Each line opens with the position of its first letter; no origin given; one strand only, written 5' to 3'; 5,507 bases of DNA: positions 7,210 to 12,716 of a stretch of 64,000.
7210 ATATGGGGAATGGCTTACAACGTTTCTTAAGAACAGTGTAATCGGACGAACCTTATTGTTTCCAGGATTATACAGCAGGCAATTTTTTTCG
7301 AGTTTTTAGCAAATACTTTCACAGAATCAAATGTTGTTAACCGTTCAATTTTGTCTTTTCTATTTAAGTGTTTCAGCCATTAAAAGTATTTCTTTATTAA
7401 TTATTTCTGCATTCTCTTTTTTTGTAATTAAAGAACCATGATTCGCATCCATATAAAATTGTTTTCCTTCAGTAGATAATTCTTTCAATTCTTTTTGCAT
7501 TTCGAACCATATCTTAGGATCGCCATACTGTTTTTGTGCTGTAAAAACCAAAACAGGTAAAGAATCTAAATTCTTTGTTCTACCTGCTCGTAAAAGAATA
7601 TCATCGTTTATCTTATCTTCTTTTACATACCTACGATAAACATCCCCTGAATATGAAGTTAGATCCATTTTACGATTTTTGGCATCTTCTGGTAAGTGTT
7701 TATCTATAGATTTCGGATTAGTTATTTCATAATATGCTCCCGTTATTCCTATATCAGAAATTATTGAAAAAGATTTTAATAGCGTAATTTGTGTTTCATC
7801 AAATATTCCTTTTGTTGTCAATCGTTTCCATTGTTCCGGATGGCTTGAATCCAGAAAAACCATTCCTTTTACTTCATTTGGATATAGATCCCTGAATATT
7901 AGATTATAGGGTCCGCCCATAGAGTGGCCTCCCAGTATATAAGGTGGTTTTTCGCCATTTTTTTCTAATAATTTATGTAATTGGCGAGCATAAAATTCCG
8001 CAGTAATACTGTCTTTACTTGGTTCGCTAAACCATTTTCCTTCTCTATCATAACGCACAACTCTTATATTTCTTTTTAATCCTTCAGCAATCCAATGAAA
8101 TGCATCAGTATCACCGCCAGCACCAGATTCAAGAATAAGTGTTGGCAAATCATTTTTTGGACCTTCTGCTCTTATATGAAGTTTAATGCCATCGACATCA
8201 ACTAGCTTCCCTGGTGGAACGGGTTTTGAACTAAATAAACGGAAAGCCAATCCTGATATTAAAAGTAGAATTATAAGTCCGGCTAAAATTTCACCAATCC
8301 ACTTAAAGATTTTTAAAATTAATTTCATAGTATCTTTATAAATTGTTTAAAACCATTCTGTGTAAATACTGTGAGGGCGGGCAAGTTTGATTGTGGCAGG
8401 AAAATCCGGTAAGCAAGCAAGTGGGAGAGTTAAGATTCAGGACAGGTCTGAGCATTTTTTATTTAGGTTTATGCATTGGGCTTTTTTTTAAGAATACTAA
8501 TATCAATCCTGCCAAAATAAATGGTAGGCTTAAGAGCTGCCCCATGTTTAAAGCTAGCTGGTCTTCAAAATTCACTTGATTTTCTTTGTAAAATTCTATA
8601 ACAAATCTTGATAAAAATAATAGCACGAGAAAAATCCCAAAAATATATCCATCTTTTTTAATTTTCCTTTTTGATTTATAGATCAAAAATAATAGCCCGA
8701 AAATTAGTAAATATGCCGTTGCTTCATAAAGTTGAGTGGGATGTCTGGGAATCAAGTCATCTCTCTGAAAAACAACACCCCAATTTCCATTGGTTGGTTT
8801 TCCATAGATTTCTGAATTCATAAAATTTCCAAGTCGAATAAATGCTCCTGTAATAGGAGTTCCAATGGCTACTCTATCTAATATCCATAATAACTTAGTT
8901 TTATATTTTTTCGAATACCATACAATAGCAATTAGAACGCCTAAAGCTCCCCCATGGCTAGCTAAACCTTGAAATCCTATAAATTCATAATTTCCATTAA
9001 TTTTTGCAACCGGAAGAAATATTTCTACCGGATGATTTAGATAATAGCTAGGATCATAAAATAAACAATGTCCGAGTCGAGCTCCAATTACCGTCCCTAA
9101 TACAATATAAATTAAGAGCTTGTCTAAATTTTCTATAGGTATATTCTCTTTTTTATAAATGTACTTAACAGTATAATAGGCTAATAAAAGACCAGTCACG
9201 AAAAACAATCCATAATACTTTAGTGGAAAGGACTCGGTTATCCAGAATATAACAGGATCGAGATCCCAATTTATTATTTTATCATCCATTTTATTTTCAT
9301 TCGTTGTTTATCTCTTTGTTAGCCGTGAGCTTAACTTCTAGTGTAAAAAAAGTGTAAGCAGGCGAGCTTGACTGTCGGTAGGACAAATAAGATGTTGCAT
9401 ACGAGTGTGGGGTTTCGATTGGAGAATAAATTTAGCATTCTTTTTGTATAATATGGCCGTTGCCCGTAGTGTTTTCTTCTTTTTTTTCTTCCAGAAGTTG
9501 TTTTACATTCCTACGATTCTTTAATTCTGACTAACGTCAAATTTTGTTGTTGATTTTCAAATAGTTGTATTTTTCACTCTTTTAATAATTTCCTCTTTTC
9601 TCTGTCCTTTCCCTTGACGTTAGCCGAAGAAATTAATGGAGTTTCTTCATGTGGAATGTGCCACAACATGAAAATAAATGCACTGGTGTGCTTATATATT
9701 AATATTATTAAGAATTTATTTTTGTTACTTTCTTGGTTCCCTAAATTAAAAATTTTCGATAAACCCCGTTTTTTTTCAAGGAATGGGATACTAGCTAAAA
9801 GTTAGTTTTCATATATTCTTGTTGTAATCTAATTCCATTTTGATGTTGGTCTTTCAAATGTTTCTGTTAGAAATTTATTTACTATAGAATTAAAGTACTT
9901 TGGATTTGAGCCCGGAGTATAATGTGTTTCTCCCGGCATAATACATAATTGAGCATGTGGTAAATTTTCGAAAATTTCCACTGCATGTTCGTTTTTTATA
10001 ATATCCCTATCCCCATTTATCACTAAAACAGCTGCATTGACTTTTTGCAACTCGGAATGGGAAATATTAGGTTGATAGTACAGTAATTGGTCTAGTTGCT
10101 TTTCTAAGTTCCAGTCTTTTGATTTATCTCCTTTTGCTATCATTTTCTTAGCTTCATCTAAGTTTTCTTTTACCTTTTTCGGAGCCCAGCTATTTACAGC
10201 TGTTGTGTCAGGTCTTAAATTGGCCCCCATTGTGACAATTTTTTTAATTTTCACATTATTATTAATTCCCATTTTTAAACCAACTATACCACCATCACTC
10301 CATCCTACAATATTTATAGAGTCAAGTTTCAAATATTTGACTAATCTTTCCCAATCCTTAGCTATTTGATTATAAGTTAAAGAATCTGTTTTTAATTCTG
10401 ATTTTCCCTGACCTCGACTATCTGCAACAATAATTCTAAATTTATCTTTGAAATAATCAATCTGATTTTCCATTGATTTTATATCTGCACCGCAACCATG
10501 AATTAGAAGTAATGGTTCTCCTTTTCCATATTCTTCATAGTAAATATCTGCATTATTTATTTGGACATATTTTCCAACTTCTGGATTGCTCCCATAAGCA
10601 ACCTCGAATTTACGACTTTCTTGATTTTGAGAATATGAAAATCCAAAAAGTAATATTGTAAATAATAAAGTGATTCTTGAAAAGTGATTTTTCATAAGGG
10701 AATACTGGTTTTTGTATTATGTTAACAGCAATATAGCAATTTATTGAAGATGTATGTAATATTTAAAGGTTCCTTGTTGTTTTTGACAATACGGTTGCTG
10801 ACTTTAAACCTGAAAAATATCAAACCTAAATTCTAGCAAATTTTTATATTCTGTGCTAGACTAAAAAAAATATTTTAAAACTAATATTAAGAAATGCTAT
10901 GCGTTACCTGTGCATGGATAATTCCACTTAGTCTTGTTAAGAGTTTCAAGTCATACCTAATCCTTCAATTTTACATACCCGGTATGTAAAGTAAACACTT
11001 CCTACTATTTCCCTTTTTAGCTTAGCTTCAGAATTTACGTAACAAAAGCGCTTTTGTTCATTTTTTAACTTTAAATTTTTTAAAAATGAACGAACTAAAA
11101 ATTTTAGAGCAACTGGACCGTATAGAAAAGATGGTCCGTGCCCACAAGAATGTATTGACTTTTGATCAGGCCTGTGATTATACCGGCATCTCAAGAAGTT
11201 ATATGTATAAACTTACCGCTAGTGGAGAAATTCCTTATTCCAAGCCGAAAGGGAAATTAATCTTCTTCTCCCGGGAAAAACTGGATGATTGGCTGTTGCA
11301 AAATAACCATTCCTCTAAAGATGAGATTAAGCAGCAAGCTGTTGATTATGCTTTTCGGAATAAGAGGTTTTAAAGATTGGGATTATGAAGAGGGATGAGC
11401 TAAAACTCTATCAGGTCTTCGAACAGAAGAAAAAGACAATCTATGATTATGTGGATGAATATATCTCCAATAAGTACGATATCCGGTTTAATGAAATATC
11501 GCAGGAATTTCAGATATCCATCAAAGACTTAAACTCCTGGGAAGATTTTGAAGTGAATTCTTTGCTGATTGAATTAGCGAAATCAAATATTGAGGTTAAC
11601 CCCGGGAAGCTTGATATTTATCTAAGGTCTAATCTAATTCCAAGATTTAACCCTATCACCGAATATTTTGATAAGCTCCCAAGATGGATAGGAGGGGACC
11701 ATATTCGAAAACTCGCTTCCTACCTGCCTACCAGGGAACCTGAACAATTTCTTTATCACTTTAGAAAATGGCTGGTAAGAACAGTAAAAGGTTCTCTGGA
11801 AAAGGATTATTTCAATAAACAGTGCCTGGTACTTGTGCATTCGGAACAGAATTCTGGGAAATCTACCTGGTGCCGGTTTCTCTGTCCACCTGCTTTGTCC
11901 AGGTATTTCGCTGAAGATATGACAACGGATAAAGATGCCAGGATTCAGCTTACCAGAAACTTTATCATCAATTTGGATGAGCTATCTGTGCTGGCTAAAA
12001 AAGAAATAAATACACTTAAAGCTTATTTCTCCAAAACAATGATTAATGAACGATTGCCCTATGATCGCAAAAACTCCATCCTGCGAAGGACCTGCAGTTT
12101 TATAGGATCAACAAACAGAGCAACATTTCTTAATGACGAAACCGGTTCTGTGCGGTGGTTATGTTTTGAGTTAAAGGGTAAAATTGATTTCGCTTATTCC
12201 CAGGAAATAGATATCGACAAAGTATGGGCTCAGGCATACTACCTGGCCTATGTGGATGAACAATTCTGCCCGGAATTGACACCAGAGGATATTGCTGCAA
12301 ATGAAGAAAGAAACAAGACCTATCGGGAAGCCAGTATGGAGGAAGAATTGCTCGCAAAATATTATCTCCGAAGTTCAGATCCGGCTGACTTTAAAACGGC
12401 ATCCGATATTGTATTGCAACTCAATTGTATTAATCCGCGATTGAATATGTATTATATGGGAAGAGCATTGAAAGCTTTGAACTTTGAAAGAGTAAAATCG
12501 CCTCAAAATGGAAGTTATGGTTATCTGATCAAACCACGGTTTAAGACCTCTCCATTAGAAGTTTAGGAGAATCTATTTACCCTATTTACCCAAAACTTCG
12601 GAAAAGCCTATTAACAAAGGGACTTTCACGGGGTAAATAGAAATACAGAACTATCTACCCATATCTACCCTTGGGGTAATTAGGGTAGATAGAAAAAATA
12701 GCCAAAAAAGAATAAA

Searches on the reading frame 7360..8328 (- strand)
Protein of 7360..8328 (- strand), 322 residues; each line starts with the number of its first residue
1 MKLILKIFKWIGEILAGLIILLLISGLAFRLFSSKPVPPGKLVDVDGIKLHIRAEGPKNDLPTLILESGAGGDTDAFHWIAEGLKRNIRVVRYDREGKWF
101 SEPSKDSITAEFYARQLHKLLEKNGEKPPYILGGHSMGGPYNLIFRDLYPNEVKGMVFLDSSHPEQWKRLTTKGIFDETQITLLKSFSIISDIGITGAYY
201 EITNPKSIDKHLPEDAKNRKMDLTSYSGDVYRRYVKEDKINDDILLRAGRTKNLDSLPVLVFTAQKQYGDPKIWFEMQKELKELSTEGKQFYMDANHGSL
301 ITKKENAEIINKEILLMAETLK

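Call 36: search_protein_families(library=pfam, proteins=[window:7360-8328:-], max_evalue=0.0001)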
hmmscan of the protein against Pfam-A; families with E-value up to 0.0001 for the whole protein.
window:7360-8328:- (322 aa): 4 families
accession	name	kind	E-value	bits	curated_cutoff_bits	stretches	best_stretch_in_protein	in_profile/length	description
PF00561.26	Abhydrolase_1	-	2.6e-12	47.4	25.8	1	62-170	1-103/245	alpha/beta hydrolase fold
PF00975.26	Thioesterase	-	3e-06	28.1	26.4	1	64-139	3-77/226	Thioesterase domain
PF12697.13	Abhydrolase_6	-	1.6e-05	26.1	26.3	1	68-167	5-100/217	Alpha/beta hydrolase family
PF12146.15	Hydrolase_4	-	7.7e-05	22.5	27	0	66-159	9-107/239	Serine aminopeptidase, S33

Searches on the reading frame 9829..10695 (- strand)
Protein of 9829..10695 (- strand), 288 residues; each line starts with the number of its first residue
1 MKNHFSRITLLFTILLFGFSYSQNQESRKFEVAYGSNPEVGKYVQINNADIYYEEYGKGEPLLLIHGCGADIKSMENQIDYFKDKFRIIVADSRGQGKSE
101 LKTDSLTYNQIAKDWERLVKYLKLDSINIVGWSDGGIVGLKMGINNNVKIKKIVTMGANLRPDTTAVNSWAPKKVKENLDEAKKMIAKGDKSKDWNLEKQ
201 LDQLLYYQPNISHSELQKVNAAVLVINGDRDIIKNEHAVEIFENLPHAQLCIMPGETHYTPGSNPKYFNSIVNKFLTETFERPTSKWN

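Call 36: search_protein_families(library=pfam, proteins=[window:9829-10695:-], max_evalue=0.0001)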
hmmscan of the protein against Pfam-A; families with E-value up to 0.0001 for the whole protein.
window:9829-10695:- (288 aa): 3 families
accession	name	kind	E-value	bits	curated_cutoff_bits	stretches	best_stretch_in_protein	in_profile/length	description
PF00561.26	Abhydrolase_1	-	9.2e-17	62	25.8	1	61-171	2-113/245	alpha/beta hydrolase fold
PF12146.15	Hydrolase_4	-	4.1e-09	36.5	27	1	62-184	7-135/239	Serine aminopeptidase, S33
PF12697.13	Abhydrolase_6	-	3.3e-05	25.1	26.3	1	62-266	1-212/217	Alpha/beta hydrolase family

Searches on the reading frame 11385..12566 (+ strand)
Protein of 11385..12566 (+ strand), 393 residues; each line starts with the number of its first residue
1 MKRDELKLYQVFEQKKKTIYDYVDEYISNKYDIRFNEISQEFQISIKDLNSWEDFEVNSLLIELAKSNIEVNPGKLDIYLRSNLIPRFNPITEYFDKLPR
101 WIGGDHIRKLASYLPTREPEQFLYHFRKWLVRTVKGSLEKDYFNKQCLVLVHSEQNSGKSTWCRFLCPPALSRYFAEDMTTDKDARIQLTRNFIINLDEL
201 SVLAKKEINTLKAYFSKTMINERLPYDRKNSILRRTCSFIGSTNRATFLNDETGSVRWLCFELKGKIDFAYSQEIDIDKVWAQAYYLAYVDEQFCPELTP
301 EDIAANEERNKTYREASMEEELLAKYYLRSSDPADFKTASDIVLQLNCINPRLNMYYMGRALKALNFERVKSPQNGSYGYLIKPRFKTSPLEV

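Call 36: search_protein_families(library=pfam, proteins=[window:11385-12566:+], max_evalue=0.0001)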
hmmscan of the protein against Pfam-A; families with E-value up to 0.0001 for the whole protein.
window:11385-12566:+ (393 aa): 2 families
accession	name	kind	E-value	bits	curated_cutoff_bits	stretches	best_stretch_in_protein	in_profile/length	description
PF05272.17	VapE-like_dom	-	5.9e-35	121.1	25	1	100-314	5-216/217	Virulence-associated protein E-like domain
PF19263.5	DUF5906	-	1.7e-06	29.1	27.6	1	152-252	2-109/114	Family of unknown function (DUF5906)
